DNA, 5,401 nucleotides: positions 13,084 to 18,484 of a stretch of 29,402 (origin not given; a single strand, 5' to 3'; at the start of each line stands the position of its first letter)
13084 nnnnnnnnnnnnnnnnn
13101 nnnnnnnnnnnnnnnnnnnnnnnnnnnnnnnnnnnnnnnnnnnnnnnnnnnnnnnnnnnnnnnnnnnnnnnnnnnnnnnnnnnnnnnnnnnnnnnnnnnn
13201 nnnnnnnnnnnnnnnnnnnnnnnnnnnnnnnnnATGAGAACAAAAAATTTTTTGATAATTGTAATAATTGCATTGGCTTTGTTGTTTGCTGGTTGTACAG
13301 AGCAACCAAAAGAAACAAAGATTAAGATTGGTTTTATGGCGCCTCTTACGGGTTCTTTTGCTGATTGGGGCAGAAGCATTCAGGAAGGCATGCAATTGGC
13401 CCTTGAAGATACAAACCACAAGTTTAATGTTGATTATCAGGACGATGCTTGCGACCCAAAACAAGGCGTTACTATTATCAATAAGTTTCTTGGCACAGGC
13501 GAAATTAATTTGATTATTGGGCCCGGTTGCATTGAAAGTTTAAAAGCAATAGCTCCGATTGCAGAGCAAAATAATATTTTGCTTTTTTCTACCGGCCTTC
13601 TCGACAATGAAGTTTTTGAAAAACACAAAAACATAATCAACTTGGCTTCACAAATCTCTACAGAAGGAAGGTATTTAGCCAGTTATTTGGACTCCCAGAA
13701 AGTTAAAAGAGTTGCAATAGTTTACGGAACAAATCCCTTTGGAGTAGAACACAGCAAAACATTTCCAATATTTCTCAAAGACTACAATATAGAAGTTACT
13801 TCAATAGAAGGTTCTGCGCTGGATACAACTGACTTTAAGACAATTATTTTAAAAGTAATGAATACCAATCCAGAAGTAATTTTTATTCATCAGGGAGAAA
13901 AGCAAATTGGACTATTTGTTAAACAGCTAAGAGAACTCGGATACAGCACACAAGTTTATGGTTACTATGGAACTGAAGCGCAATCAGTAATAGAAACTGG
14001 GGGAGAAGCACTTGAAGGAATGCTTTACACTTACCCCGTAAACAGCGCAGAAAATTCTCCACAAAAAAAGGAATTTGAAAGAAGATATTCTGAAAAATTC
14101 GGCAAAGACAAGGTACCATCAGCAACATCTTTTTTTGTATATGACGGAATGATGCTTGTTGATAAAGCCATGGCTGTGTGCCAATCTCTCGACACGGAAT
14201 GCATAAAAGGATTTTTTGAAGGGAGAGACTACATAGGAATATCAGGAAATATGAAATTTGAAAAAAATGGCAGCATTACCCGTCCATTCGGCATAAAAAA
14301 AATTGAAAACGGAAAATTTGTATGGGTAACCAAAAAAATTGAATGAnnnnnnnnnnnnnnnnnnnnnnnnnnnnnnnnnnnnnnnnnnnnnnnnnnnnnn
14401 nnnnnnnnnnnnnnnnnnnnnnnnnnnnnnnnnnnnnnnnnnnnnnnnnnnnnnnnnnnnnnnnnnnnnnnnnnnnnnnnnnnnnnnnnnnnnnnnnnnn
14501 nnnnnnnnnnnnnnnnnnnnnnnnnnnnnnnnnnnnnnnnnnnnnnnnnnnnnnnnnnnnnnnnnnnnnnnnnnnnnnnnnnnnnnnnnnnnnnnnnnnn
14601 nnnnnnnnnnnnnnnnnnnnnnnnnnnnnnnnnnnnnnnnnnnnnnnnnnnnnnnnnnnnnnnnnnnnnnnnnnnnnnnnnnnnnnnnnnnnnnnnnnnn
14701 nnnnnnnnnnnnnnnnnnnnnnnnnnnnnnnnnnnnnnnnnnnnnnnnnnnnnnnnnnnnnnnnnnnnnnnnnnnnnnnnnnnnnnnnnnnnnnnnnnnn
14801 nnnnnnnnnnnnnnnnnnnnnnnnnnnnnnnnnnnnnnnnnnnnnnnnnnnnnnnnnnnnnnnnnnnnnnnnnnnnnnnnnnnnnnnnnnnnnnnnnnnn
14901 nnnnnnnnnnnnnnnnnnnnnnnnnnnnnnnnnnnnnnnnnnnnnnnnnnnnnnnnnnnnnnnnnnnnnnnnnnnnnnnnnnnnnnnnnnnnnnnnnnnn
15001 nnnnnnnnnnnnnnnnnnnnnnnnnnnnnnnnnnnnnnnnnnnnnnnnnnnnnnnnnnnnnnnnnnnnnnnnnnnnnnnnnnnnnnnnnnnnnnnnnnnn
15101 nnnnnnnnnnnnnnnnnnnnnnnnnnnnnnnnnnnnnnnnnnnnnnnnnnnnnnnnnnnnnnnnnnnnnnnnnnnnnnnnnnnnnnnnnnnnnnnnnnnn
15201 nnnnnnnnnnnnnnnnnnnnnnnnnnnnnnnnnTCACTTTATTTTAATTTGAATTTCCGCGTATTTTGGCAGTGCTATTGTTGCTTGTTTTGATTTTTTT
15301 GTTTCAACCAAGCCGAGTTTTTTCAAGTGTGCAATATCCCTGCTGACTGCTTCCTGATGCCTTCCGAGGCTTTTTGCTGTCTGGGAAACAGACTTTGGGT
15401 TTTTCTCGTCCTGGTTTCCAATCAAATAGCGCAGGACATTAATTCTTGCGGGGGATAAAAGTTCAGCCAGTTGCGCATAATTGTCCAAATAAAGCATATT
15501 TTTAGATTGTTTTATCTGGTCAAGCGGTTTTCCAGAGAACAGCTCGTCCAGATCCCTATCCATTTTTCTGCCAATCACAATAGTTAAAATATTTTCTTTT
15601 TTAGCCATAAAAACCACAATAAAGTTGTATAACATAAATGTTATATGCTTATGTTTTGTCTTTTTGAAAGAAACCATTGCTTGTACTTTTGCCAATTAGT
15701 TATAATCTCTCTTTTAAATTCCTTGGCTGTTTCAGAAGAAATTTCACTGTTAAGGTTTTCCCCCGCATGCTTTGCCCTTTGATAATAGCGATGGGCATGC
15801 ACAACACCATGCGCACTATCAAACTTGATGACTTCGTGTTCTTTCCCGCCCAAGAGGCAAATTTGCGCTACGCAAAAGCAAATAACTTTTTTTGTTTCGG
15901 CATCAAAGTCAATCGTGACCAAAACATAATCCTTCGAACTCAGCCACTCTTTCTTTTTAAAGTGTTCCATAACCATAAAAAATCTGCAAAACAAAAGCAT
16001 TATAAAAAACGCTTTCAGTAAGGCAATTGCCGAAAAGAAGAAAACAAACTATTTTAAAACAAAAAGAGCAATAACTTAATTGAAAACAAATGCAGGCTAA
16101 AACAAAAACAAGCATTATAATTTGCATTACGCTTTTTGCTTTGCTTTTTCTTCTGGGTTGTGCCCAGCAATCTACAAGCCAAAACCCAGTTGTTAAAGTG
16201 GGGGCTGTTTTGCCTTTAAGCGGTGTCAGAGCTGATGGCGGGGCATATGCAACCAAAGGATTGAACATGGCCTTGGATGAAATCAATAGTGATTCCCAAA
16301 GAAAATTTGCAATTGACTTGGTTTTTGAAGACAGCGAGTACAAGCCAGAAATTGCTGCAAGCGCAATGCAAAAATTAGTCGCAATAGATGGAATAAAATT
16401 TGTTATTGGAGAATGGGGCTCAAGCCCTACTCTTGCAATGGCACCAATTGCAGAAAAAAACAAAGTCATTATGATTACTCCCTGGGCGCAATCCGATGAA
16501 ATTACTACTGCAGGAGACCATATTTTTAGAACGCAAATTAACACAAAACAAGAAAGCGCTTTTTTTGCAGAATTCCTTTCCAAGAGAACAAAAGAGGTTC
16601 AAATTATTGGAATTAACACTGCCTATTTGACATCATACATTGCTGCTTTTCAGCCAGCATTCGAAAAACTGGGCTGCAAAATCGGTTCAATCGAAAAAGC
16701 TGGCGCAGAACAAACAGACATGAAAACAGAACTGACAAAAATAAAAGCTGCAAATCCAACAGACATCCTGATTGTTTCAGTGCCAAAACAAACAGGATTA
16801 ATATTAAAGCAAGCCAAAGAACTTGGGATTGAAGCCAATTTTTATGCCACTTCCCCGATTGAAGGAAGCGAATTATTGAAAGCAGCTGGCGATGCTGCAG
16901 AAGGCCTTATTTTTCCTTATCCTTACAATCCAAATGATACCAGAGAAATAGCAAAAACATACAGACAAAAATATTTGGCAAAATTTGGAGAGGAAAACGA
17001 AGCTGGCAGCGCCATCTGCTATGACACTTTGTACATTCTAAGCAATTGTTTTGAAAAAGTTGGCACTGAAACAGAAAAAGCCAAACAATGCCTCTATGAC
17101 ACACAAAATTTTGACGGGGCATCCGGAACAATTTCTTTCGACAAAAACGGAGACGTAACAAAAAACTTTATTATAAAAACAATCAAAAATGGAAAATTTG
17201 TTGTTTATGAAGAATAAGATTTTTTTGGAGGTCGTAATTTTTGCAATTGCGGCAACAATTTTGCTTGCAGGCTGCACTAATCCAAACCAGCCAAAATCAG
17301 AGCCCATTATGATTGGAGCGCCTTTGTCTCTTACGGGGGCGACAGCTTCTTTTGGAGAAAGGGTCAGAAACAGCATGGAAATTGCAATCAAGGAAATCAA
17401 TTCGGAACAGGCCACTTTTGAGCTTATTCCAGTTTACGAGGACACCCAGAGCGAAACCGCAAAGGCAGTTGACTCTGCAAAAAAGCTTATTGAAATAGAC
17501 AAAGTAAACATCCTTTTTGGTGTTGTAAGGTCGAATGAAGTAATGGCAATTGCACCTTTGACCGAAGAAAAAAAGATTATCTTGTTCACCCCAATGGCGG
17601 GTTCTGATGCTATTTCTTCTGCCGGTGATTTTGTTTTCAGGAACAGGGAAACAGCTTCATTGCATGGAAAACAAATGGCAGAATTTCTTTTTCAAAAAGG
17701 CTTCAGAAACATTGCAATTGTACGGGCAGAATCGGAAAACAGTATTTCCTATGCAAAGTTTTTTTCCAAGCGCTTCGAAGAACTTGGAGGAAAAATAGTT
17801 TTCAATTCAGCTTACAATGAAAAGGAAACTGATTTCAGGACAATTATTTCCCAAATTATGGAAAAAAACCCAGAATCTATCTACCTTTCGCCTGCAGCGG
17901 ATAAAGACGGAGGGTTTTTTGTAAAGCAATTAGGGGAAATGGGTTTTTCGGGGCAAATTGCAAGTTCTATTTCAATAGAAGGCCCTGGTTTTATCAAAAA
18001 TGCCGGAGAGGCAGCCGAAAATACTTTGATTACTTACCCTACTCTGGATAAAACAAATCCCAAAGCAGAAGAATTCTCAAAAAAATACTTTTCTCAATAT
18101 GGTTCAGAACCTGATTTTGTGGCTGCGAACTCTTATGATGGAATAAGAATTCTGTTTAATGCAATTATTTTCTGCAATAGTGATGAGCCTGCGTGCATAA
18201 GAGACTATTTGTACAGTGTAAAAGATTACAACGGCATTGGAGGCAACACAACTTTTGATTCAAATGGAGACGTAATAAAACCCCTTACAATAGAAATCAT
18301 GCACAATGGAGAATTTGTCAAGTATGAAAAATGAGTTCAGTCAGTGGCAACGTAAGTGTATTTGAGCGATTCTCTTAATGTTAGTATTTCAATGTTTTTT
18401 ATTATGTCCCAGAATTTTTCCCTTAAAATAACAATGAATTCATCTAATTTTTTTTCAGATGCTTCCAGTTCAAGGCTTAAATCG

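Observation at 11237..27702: One Liv-type ABC translocon scattered among eight divergent substrate-binding protein paralogs and four inserted regulatory/auxiliary modules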

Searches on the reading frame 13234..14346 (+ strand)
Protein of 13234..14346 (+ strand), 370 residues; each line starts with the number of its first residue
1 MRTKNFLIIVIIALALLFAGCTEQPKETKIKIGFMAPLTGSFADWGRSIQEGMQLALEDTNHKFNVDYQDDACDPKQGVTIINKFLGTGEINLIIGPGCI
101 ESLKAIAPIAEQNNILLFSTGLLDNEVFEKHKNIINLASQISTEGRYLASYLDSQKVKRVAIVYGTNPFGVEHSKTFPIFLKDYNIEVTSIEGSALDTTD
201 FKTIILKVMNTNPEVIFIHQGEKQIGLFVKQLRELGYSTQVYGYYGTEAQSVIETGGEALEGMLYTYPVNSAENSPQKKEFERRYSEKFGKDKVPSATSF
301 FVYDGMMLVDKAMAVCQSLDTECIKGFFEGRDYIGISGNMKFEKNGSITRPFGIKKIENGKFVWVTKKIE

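Call 3: search_protein_families(library=pfam, proteins=[window:13234-14346:+])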
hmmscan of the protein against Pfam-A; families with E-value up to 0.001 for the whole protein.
window:13234-14346:+ (370 aa): 3 families
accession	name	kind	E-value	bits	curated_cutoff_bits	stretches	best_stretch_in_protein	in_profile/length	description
PF13458.12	Peripla_BP_6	-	9.7e-49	167.3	31.7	1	29-359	1-341/343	Periplasmic binding protein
PF01094.35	ANF_receptor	-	1.2e-24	87.5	25.4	1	53-349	6-341/353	Receptor family ligand binding region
PF13433.12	Peripla_BP_5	-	1.2e-22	80.9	27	1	30-366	1-346/363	Periplasmic binding protein domain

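Call 37: search_solved_structures(query=window:13234-14346:+, max_evalue=1e-12)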
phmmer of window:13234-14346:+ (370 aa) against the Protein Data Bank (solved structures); distinct sequences matched with E-value up to 1e-12: 14.
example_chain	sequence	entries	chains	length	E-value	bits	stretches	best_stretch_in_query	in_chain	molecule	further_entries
3td9_A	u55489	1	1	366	2.6e-26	95.5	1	29-361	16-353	Branched chain amino acid ABC transporter, periplasmic amino acid-binding protein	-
1usg_A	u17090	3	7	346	3.4e-26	95.1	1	30-271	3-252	LEUCINE-SPECIFIC BINDING PROTEIN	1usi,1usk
2lbp_A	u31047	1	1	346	8.7e-26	93.8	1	30-271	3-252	LEUCINE-BINDING PROTEIN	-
2liv_A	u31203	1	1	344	1.4e-22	83.2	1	30-283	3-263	LEUCINE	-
1z15_A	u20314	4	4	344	1.6e-22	83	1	30-283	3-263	Leu/Ile/Val-binding protein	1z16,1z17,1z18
8tg1_A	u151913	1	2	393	1e-20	77.1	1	24-366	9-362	Extracellular ligand-binding receptor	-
8z0g_A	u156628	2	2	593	7.6e-20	74.2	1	62-284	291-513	Leu/Ile/Val-binding protein,Leu/Ile/Val-binding protein,mNeonGreen | NeIle,Leu/Ile/Val-binding protein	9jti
4n0q_A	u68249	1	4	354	1.2e-19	73.6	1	29-364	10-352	Leu/Ile/Val-binding protein homolog 3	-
3ipc_A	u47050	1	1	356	5.5e-19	71.4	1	32-365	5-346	ABC transporter, substrate binding protein (Amino acid)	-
3ip5_A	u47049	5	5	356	1.1e-18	70.4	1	32-365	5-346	ABC transporter, substrate binding protein (Amino acid)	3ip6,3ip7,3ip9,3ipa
3sg0_A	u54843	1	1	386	6.4e-16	61.3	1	10-314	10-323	Extracellular ligand-binding receptor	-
4gnr_A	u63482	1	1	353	1.2e-14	57.1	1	26-362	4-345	ABC transporter substrate-binding protein-branched chain amino acid transport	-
4ey3_A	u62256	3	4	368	1e-13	54.1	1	27-315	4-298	Twin-arginine translocation pathway signal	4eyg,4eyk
4dqd_A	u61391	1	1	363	8.6e-13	51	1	29-314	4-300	Extracellular ligand-binding receptor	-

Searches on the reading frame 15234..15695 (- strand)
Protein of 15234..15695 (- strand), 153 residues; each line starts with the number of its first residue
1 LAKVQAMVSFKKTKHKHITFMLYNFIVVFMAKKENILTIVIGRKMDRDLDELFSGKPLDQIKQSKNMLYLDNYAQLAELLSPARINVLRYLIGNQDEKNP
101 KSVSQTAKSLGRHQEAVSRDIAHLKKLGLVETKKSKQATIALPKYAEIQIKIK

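Call 3: search_protein_families(library=pfam, proteins=[window:15234-15695:-])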
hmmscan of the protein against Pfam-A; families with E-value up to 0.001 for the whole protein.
window:15234-15695:- (153 aa): 4 families
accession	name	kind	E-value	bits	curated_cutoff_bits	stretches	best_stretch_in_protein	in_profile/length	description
PF25212.1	HVO_A0114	-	4.1e-14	52.6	27.6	1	64-143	4-79/84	HVO_A0114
PF12840.13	HTH_20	-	5.9e-07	29.8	27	1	79-132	1-50/51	Helix-turn-helix domain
PF01022.26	HTH_5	-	2.4e-05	24.6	22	1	81-131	1-46/47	Bacterial regulatory protein, arsR family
PF12802.13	MarR_2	-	0.0002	21.9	27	1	80-135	3-55/61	MarR family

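Call 55: search_protein_families(library=ncbifam, proteins=[window:15234-15608:-], max_evalue=0.001)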
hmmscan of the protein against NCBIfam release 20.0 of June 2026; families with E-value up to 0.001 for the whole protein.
window:15234-15608:- (124 aa): 5 families
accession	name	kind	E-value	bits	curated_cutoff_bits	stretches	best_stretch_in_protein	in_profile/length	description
NF033788.1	HTH_metalloreg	subfamily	2.4e-06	27.3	55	1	50-108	8-62/77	metalloregulator ArsR/SmtB family transcription factor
TIGR01884.1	cas_HTH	subfamily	2.2e-05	24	60.2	1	51-111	140-196/202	CRISPR-associated CARF protein Csa3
NF041413.1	ArsR_Rv2640c_fam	equivalog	0.00016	22.1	155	1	47-106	36-93/118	Rv2640c family ArsR-like transcriptional regulator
NF040939.2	trans_reg_lrs14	equivalog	0.00024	21.1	90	1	51-117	19-82/103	Lrs14 family HTH-type transcriptional regulator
NF053606.1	Sta1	subfamily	0.00028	20.9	80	1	55-117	22-80/100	Sta1 family transcriptional regulator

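Call 65: search_protein_families(library=padloc, proteins=[window:15234-15608:-], max_evalue=0.001)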
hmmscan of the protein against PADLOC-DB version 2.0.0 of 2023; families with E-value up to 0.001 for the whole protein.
window:15234-15608:- (124 aa): 11 families
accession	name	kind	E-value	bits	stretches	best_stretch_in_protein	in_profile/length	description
PDLC01434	CasR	-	6.4e-07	27.4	1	51-117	126-186/191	"CAS-I,CAS-II,CAS-III,CAS-IV,CAS-V,CAS-VI; associated_signaling"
PDLC01268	CasR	-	7e-07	27.4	1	50-107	121-173/179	"CAS-I,CAS-II,CAS-III,CAS-IV,CAS-V,CAS-VI; associated_signaling"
PDLC01438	Csa3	-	2.2e-06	25.9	1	42-107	136-194/305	"CAS-I,CAS-II,CAS-III,CAS-IV,CAS-V,CAS-VI; associated_signaling"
PDLC01850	CARF3--CARF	-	2.8e-05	22.1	1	47-119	139-206/209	-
PDLC01879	CARF3--CARF_TM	-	3e-05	21.8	1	47-119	151-215/222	-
PDLC01848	CARF3--CARF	-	0.00011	19.9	1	68-119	147-191/197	-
PDLC01853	CARF3--CARF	-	0.00014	19.7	1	48-109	133-192/209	-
PDLC01044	Csa3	-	0.00017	19.5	1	45-108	128-185/194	Type I-A associated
PDLC01866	CARF3--CARF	-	0.00025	19.1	1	57-108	143-190/207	-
PDLC01852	CARF3--CARF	-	0.00036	18.5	1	51-108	141-194/208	-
PDLC01857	CARF3--CARF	-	0.00039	18.1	1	50-108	128-180/201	-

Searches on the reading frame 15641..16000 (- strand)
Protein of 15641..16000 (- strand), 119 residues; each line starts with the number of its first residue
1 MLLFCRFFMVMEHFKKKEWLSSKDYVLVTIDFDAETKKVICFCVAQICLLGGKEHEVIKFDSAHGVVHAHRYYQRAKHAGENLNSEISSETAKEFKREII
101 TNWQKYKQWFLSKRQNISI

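Call 3: search_protein_families(library=pfam, proteins=[window:15641-16000:-])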
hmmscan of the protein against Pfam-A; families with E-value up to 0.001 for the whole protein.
window:15641-16000:- (119 aa): 1 family
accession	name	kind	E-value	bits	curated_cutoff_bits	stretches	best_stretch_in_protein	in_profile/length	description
PF24839.1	DUF7718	-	1.5e-12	47.7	25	1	18-115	8-103/104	Domain of unknown function (DUF7718)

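Call 55: search_protein_families(library=ncbifam, proteins=[window:15641-15970:-], max_evalue=0.001)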
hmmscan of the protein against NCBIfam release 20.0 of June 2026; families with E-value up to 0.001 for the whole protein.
window:15641-15970:- (109 aa): 0 families

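Call 65: search_protein_families(library=padloc, proteins=[window:15641-15970:-], max_evalue=0.001)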
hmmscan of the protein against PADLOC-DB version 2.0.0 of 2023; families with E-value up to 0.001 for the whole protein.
window:15641-15970:- (109 aa): 0 families

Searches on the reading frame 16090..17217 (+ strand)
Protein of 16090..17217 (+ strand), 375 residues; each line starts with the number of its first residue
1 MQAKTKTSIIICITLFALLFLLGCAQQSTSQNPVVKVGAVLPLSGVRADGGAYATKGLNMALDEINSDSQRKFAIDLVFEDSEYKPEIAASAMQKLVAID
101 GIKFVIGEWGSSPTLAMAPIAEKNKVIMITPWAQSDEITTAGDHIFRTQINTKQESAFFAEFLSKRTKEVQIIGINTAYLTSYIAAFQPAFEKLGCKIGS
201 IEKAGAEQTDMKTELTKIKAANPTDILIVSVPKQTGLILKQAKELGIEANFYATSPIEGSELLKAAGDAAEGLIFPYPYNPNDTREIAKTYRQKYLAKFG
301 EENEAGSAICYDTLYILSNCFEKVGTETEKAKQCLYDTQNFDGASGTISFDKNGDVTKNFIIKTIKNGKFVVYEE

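Call 3: search_protein_families(library=pfam, proteins=[window:16090-17217:+])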
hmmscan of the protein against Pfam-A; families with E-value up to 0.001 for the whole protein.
window:16090-17217:+ (375 aa): 3 families
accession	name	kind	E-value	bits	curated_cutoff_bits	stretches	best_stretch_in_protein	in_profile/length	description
PF13458.12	Peripla_BP_6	-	4.6e-50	171.6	31.7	1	35-368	2-342/343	Periplasmic binding protein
PF01094.35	ANF_receptor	-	1.4e-27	97.2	25.4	1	58-364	6-349/353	Receptor family ligand binding region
PF13433.12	Peripla_BP_5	-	8.6e-17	61.7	27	1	35-371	1-343/363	Periplasmic binding protein domain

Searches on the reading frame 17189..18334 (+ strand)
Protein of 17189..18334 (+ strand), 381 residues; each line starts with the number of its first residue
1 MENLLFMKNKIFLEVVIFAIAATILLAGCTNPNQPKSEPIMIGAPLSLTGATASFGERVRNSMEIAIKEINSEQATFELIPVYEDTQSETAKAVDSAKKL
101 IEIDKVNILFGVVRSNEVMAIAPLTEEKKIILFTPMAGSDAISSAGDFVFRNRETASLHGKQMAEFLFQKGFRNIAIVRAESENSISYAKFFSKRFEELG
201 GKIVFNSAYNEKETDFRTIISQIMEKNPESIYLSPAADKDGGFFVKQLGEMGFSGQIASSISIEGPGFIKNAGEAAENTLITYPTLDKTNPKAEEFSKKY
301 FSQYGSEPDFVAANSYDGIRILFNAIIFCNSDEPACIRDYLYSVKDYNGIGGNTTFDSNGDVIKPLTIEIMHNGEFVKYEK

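Call 3: search_protein_families(library=pfam, proteins=[window:17189-18334:+])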
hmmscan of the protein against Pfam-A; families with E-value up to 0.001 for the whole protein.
window:17189-18334:+ (381 aa): 3 families
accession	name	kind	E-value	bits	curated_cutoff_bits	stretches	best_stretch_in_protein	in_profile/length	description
PF13458.12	Peripla_BP_6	-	4.3e-46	158.6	31.7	1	39-367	1-334/343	Periplasmic binding protein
PF01094.35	ANF_receptor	-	6.5e-23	81.8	25.4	1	59-365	2-343/353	Receptor family ligand binding region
PF13433.12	Peripla_BP_5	-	1.3e-19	71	27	1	41-376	2-342/363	Periplasmic binding protein domain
